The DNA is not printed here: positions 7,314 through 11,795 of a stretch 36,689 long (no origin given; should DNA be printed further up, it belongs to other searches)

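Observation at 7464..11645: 1393-aa propeller/IPT/FN3 protein sits where PilY1 would be, making it a candidate pilus-tip adhesin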

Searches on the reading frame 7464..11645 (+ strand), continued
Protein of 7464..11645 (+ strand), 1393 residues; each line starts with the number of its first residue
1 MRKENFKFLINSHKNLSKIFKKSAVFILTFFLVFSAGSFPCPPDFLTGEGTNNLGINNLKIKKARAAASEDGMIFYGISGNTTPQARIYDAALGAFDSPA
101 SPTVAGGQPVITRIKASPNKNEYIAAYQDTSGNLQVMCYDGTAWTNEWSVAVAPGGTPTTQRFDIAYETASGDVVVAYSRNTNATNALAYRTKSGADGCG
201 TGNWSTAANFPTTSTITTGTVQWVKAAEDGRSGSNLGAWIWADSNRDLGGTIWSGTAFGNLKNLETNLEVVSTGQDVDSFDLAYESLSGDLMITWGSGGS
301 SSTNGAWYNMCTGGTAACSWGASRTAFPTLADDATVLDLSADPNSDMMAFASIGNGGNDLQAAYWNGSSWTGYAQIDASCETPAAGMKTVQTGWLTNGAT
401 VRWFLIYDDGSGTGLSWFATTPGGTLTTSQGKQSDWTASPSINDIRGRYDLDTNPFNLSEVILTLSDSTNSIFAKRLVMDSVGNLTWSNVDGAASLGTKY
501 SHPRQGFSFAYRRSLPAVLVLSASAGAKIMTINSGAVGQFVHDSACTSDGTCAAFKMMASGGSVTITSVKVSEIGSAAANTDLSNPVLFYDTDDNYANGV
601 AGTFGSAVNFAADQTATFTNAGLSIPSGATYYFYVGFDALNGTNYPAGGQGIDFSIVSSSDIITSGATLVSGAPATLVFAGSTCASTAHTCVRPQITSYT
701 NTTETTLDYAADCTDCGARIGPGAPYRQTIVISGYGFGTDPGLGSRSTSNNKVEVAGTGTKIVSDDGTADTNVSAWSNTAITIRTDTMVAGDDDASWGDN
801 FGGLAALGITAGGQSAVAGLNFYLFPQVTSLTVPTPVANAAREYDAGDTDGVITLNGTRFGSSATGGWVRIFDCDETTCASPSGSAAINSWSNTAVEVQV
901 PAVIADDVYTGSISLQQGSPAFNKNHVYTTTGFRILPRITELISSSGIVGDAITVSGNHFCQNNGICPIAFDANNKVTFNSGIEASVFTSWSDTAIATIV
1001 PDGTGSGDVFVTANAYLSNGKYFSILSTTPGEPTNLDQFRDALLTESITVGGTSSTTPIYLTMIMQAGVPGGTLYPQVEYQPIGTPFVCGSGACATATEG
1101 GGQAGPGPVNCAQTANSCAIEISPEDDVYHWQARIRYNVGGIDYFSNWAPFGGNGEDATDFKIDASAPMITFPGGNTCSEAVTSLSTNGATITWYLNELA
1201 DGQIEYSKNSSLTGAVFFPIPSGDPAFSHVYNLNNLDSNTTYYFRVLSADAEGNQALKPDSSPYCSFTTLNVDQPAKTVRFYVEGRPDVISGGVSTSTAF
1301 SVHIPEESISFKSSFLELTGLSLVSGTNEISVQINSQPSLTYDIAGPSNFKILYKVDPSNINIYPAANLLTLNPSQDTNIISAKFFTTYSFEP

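Call 23: find_encoding_contigs(protein=P0074, flank=10000, max_places=2)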
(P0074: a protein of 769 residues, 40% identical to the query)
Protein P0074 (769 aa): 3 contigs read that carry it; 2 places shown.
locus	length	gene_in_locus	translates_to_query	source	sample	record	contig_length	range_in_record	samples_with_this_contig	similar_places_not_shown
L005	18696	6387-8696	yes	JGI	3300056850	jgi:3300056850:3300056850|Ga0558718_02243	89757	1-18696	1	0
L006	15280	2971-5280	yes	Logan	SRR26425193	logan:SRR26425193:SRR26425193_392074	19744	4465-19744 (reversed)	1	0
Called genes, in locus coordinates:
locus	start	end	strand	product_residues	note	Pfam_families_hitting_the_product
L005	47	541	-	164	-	-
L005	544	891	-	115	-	PF10049:DUF2283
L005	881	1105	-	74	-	PF14076:DUF4258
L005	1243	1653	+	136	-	PF00856:SET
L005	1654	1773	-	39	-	-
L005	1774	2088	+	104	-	PF03091:CutA1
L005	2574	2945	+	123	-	PF00072:Response_reg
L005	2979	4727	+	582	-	PF05157:MshEN, PF00437:T2SSE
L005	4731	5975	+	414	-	PF00482:T2SSF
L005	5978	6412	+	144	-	PF07963:N_methyl (faint)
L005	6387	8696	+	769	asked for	-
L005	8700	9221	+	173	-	-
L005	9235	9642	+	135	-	-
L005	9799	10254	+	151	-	PF07963:N_methyl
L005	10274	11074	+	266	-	PF00512:HisKA, PF02518:HATPase_c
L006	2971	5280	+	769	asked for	-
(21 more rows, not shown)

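Call 30: find_encoding_contigs(protein=P0041, flank=8000, max_places=1)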
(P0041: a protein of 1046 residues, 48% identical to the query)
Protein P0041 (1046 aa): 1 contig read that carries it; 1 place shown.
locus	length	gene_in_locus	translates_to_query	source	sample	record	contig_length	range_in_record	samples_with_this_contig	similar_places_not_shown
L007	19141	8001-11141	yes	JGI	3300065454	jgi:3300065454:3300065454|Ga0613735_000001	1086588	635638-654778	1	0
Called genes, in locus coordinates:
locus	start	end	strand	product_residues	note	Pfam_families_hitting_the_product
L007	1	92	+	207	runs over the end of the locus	-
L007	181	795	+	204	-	-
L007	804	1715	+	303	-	-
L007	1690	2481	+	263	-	PF09136:Glucodextran_B (weak)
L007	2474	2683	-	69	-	-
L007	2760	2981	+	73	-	PF02416:TatA_B_E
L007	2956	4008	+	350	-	PF00902:TatC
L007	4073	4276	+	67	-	-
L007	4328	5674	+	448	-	PF13385:Laminin_G_3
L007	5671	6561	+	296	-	-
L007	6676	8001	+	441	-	-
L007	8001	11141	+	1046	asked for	PF10102:DUF2341, PF13385:Laminin_G_3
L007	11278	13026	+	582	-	-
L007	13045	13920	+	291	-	PF01149:Fapy_DNA_glyco, PF06831:H2TH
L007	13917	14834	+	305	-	PF06144:DNA_pol3_delta (weak), PF21694:DNA_pol3_delta_C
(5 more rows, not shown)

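Call 44: search_protein_families(library=pfam, proteins=[P0069, P0074, P0015], max_evalue=10)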
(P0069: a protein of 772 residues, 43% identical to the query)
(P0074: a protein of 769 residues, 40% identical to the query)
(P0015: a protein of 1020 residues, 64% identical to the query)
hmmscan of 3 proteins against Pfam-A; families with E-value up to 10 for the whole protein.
P0069 (772 aa): 2 families
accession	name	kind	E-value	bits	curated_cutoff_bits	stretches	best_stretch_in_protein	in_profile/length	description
PF10708.14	DUF2510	-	0.27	11.4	24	1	627-639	16-28/35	Protein of unknown function (DUF2510)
PF24547.1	DUF7601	-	1.8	9.6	27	0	194-236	74-115/116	Domain of unknown function (DUF7601)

P0074 (769 aa): 3 families
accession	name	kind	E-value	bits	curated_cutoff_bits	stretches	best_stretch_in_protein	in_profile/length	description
PF12708.12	Pect-lyase_RHGA_epim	-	1.3e-05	25.5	27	2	194-240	39-85/213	Rhamnogalacturonase A/epimerase, pectate lyase-like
PF10708.14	DUF2510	-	0.0025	17.9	24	1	624-635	16-27/35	Protein of unknown function (DUF2510)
PF18540.6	DUF5626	-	0.039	14.7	26.7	1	57-116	8-66/120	Domain of unknown function (DUF5626)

P0015 (1020 aa): 0 families

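Call 54: find_encoding_contigs(protein=P0002, flank=10000, max_places=1)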
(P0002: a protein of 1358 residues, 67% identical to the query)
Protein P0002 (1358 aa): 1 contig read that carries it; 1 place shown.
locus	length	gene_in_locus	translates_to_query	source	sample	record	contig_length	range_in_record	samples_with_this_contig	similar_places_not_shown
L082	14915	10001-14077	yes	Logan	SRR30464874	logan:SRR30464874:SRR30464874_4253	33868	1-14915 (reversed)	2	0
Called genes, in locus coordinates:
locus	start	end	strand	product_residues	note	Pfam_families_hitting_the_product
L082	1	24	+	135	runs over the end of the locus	PF00072:Response_reg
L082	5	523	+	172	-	PF00072:Response_reg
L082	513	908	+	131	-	PF00072:Response_reg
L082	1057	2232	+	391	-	PF01209:Ubie_methyltran (weak), PF08003:Methyltransf_9 (weak), PF13489:Methyltransf_23, PF13847:Methyltransf_31, PF08241:Methyltransf_11, PF08242:Methyltransf_12, PF13649:Methyltransf_25, PF13444:Acetyltransf_5, +4 more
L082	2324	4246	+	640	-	PF16927:HisKA_7TM (weak), PF00512:HisKA, PF02518:HATPase_c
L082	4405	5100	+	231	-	PF07963:N_methyl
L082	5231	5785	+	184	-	-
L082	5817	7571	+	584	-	PF05157:MshEN (weak), PF00437:T2SSE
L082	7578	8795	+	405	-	PF28597:T2SSF_N, PF00482:T2SSF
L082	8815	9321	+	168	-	PF12019:GspH (weak)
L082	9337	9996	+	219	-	-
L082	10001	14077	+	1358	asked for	PF16656:Pur_ac_phosph_N (weak)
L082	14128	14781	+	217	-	-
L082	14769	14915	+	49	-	?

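Call 55: find_encoding_contigs(protein=P0013, flank=10000, max_places=1)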
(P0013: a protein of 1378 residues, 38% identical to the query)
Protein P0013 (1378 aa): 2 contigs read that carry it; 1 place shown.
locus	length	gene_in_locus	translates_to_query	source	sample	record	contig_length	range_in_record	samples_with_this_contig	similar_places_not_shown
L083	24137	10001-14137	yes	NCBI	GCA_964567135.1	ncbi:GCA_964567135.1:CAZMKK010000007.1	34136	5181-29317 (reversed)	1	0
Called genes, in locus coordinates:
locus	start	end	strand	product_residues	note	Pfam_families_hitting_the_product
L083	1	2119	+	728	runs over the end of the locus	PF16927:HisKA_7TM, PF00989:PAS, PF24820:Diguanyl_cycl_sensor (faint), PF13426:PAS_9 (weak), PF13188:PAS_8 (weak), PF13426:PAS_9, PF00512:HisKA, PF02518:HATPase_c, +1 more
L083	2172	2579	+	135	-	PF00072:Response_reg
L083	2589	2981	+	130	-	PF00072:Response_reg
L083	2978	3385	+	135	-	PF00072:Response_reg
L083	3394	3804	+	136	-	PF00072:Response_reg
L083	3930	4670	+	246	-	PF07963:N_methyl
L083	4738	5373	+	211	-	-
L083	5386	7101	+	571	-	PF05157:MshEN, PF00437:T2SSE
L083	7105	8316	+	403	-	PF28597:T2SSF_N (weak), PF00482:T2SSF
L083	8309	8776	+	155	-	PF07963:N_methyl (weak)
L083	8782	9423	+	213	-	-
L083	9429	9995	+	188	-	-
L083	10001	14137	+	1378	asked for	PF16656:Pur_ac_phosph_N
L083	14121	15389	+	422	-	-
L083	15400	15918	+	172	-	PF07963:N_methyl (weak)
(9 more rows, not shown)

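Call 56: find_encoding_contigs(protein=P0023, flank=10000, max_places=1)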
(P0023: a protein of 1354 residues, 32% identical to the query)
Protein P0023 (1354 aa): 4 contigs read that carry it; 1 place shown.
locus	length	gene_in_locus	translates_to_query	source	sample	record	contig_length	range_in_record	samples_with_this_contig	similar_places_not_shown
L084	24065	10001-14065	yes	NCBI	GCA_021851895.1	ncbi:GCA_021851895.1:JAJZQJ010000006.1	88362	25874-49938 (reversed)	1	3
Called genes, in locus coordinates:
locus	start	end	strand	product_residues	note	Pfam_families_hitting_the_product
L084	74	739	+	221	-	PF20803:PaaX_M (weak)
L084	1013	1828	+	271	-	PF01026:TatD_DNase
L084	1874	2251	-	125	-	-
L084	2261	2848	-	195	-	-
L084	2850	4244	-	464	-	-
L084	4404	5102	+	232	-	PF07963:N_methyl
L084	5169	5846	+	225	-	-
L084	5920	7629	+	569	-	PF05157:MshEN (weak), PF00437:T2SSE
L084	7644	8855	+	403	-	PF28597:T2SSF_N, PF00482:T2SSF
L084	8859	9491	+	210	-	-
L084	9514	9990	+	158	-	PF07963:N_methyl (weak)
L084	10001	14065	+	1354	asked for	PF16656:Pur_ac_phosph_N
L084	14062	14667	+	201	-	-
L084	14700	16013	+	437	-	-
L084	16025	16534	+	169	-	-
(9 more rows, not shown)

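Call 57: find_encoding_contigs(protein=P0010, flank=10000, max_places=1)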
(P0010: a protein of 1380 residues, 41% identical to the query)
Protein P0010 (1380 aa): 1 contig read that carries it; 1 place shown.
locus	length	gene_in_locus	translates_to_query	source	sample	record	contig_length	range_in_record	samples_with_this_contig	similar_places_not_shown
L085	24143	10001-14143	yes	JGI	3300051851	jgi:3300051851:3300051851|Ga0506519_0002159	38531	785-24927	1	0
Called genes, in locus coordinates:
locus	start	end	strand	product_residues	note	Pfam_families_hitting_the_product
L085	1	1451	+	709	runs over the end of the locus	PF00672:HAMP, PF00989:PAS, PF08448:PAS_4 (weak), PF13426:PAS_9, PF00512:HisKA, PF02518:HATPase_c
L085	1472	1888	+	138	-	PF00072:Response_reg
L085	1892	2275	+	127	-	PF00072:Response_reg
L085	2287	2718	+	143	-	PF00072:Response_reg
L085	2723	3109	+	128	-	PF00072:Response_reg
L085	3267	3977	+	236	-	PF07963:N_methyl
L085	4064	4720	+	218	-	-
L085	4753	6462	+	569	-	PF05157:MshEN (faint), PF00437:T2SSE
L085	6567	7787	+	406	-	PF28597:T2SSF_N (weak), PF00482:T2SSF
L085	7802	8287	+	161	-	-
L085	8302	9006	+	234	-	-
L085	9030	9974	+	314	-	PF13354:Beta-lactamase2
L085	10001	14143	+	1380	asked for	PF00041:fn3, PF16656:Pur_ac_phosph_N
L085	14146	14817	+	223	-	-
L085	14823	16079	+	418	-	-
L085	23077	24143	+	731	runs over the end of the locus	PF01833:TIG, PF18998:Flg_new_2, PF16403:Bact_surface_Ig-like, PF01471:PG_binding_1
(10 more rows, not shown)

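Call 59: find_homologous_proteins(query=A3, max_evalue=1e-10)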
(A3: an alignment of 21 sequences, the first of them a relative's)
Query A3 (21 sequences) (769 aa, profile of the alignment): 169 proteins with E <= 1e-10 among 8000 candidates; the best 120 are listed.
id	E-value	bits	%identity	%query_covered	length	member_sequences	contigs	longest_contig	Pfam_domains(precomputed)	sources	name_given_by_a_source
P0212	0.0e+0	2033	61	79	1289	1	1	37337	PF07963.18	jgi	jgi:Tfp pilus assembly protein PilV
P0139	0.0e+0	1770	63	79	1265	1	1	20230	PF09953.16,PF12790.14,PF19403.6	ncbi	-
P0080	0.0e+0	1365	68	100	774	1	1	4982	-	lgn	-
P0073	0.0e+0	1359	67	100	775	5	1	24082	-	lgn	-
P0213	0.0e+0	1353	67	100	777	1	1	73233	-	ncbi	-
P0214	0.0e+0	1351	68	100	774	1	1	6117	-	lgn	-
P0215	0.0e+0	1348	68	100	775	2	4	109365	-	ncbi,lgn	-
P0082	0.0e+0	1346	68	100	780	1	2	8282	-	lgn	-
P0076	0.0e+0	1346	67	100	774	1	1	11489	-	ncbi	-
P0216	0.0e+0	1346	70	98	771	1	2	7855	-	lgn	-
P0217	0.0e+0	1346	67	100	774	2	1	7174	-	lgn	-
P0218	0.0e+0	1346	67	98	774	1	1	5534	-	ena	-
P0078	0.0e+0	1344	72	100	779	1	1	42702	-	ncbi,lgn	-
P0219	0.0e+0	1343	67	100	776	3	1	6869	-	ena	-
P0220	0.0e+0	1341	71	100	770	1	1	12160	-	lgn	-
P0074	0.0e+0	1321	100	100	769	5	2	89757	-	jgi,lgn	jgi:hypothetical protein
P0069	0.0e+0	1274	60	98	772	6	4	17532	-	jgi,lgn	jgi:Tfp pilus assembly protein PilV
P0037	0.0e+0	1206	47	80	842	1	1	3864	-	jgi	-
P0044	0.0e+0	1096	51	80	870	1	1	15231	-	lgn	-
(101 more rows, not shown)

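Call 70: find_encoding_contigs(protein=window:7464-11645:+, flank=2000, max_places=2)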
Protein window:7464-11645:+ (1393 aa): no gene with exactly this product is on record in the collection.
